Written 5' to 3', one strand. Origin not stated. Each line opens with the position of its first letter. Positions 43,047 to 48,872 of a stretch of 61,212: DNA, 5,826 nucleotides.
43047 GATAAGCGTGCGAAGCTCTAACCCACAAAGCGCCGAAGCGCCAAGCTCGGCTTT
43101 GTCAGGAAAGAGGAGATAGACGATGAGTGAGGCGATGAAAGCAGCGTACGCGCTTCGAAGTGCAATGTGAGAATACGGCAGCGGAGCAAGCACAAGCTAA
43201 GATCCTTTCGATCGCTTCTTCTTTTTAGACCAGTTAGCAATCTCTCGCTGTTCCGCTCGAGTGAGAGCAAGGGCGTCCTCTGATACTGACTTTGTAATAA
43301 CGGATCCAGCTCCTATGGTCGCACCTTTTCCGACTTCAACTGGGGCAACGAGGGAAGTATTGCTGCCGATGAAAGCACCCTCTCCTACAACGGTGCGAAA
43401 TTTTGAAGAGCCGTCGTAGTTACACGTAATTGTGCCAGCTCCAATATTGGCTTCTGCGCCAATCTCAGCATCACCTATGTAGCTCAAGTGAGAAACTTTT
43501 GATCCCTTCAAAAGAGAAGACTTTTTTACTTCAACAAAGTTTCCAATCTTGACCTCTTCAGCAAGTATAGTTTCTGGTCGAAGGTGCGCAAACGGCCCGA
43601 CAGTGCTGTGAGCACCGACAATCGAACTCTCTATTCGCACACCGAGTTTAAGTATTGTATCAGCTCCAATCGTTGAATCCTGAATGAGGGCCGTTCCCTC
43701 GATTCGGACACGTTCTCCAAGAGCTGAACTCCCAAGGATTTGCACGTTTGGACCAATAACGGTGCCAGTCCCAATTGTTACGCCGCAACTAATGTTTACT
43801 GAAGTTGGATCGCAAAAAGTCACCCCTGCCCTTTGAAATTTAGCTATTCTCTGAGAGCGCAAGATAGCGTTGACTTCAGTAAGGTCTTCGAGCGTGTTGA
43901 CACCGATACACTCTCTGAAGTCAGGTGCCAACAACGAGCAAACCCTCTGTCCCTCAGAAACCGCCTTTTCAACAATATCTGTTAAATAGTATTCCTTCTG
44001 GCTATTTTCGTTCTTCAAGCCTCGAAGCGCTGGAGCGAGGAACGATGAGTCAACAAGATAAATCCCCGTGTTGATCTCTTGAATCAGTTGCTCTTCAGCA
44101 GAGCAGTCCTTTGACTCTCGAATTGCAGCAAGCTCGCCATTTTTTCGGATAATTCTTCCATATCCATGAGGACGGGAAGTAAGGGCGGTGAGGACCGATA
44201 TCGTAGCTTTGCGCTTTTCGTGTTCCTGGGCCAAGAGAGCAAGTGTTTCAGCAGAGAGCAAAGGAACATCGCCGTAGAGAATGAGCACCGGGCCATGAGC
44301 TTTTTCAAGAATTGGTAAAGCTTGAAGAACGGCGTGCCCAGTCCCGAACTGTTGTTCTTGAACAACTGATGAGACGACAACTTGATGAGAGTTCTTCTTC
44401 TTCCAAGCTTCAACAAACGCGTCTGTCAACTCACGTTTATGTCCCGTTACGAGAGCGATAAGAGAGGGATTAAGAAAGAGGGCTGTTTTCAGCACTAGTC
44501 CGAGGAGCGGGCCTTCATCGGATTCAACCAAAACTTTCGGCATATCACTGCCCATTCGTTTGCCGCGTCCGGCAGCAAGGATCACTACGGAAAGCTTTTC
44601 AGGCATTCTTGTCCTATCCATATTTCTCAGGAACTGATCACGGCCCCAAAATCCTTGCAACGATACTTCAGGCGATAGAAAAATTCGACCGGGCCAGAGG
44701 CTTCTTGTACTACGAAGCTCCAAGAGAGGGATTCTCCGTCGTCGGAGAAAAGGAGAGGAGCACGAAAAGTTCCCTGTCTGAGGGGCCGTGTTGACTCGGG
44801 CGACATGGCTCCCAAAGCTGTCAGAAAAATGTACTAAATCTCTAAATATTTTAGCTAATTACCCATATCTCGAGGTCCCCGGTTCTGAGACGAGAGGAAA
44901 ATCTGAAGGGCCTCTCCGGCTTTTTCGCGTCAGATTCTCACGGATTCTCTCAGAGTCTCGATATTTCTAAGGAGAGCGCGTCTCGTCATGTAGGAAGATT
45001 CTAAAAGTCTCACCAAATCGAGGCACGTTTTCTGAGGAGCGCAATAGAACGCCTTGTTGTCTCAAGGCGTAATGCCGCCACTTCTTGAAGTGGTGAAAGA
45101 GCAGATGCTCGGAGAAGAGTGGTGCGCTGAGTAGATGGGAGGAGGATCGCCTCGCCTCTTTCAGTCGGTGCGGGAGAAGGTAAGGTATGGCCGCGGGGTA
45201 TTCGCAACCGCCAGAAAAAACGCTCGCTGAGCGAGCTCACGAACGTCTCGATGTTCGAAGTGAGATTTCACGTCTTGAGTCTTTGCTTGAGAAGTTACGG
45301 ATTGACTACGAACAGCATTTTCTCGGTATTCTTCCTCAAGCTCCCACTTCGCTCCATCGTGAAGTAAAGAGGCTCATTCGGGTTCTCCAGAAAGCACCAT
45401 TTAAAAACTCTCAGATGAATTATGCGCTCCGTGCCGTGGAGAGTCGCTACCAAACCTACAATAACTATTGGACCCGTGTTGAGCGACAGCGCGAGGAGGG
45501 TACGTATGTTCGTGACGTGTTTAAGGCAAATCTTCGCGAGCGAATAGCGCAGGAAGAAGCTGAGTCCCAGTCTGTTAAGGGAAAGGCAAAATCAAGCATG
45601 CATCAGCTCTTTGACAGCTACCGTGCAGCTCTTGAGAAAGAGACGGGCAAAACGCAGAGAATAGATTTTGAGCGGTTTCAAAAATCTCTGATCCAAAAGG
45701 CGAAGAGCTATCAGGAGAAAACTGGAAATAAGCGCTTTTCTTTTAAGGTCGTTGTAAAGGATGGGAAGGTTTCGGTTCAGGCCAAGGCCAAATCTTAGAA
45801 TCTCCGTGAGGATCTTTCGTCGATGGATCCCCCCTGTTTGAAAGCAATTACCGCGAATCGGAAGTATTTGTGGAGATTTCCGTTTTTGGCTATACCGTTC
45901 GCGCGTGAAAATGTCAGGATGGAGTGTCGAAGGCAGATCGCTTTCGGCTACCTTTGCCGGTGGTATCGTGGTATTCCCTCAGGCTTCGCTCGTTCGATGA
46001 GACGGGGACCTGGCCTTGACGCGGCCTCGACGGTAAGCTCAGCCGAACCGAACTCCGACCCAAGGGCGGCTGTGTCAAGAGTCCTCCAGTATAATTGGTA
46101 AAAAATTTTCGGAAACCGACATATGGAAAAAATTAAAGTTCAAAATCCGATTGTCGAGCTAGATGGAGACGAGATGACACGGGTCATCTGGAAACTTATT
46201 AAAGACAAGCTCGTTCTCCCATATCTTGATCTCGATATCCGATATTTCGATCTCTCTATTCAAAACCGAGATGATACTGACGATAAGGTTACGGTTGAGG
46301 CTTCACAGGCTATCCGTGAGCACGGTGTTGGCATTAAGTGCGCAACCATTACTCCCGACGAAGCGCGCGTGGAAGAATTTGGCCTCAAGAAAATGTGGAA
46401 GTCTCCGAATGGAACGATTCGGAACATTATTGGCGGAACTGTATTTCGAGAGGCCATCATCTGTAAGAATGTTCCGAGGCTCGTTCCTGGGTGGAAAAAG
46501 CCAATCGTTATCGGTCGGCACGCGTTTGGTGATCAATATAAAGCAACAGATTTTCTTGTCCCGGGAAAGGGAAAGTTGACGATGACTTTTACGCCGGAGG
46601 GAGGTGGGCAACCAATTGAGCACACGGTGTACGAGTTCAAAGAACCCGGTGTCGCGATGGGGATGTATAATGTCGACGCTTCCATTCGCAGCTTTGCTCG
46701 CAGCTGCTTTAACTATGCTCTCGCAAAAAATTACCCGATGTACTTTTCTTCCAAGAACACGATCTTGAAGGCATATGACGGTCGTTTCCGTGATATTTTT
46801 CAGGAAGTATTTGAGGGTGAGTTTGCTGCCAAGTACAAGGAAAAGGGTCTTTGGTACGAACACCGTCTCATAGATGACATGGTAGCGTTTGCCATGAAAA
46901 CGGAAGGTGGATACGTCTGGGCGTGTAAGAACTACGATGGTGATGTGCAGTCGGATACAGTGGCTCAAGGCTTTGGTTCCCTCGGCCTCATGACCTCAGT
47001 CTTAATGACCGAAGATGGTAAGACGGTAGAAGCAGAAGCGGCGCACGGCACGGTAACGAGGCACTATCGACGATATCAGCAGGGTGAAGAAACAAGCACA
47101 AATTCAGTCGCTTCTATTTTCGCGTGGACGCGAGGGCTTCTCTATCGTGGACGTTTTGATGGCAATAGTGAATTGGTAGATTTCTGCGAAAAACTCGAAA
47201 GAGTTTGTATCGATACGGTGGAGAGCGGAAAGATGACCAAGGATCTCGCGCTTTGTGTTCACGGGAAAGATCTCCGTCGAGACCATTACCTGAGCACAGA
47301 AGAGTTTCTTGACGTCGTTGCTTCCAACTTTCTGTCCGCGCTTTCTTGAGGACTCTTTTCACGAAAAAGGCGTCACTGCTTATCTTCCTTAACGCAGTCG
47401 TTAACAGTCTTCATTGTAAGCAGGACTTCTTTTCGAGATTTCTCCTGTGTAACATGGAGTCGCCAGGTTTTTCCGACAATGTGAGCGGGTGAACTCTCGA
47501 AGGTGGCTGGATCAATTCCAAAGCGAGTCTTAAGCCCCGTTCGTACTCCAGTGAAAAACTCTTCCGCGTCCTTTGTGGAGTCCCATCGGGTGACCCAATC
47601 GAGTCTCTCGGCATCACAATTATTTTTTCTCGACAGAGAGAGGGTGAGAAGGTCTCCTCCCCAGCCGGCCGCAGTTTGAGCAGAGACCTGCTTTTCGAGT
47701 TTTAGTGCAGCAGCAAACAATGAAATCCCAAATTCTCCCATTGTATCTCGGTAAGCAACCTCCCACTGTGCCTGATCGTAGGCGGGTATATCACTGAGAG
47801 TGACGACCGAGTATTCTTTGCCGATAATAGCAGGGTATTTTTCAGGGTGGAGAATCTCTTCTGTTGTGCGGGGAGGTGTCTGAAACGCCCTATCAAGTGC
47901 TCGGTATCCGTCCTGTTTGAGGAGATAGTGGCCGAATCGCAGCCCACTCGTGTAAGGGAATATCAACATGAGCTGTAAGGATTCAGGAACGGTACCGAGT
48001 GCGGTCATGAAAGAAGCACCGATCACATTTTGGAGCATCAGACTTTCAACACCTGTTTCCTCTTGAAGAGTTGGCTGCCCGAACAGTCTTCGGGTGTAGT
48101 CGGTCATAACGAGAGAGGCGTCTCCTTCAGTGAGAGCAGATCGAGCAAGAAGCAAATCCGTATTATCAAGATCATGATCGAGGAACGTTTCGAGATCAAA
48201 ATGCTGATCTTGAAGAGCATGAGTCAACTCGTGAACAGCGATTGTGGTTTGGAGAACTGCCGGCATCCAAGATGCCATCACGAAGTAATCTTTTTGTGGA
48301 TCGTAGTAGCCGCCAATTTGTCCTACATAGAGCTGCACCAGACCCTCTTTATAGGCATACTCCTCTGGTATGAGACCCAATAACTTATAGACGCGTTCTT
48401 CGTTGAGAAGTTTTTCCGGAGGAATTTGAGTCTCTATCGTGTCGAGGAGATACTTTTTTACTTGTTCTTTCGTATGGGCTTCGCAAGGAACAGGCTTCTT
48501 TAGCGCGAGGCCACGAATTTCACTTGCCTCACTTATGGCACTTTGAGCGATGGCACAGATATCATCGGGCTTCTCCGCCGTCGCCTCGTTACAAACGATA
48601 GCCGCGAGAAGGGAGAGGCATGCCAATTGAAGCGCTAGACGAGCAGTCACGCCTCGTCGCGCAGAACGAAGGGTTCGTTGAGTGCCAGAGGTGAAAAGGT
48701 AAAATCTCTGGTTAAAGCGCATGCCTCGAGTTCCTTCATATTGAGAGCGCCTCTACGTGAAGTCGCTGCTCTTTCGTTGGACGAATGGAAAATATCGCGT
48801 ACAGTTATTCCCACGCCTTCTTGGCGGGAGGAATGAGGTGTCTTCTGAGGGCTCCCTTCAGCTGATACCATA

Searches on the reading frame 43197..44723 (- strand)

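Call 8: search_protein_families(library=pfam, proteins=[window:43197-44723:-], max_evalue=0.001)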
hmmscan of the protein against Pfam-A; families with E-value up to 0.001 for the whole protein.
window:43197-44723:- (508 aa): 7 families
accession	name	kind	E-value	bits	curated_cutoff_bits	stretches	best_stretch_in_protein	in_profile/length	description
PF00132.30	Hexapep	-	1.3e-24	85.2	27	3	444-478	2-36/36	Bacterial transferase hexapeptide (six repeats)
PF12804.13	NTP_transf_3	-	4.2e-17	63.2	27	1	46-191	1-132/160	MobA-like NTP transferase domain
PF00483.29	NTP_transferase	-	8.6e-16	58.7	21.2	1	46-269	2-224/245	Nucleotidyl transferase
PF25084.1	LbH_EIF2B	-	3e-14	53.4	54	1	308-398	15-104/105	EIF2B subunit epsilon LbH domain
PF14602.12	Hexapep_2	-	1.8e-07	31.2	27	1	444-478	2-34/34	Hexapeptide repeat of succinyl-transferase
PF01128.25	IspD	-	1.2e-06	28.9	27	1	45-178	2-128/221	2-C-methyl-D-erythritol 4-phosphate cytidylyltransferase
PF25087.1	GMPPB_C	-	1.5e-06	28.3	39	1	316-406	6-96/110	GMPPB C-terminal domain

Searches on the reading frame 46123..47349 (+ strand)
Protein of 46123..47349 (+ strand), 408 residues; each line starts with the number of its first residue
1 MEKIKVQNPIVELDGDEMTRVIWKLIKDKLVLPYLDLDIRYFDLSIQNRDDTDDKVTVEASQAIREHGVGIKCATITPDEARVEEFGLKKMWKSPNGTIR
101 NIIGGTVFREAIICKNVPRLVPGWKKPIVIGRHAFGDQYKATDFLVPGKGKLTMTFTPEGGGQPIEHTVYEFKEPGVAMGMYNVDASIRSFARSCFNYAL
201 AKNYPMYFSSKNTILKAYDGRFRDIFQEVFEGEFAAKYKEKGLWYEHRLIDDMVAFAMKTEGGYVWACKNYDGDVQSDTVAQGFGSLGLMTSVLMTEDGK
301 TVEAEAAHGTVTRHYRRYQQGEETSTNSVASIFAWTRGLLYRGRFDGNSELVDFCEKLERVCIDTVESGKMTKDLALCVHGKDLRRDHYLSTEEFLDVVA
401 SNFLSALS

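Call 8: search_protein_families(library=pfam, proteins=[window:46123-47349:+], max_evalue=0.001)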
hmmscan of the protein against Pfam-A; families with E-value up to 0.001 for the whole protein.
window:46123-47349:+ (408 aa): 1 family
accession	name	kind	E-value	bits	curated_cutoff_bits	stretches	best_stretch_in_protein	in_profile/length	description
PF00180.25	Iso_dh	-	1.5e-63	215.7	27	1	5-399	1-348/348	Isocitrate/isopropylmalate dehydrogenase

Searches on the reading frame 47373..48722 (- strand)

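Call 8: search_protein_families(library=pfam, proteins=[window:47373-48722:-], max_evalue=0.001)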
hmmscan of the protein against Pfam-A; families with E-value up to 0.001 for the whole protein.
window:47373-48722:- (449 aa): 1 family
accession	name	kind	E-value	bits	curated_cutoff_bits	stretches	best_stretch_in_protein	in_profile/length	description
PF20573.4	DUF6782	-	0.0001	22.1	27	1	136-208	68-136/241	Putative metallopeptidase family (DUF6782)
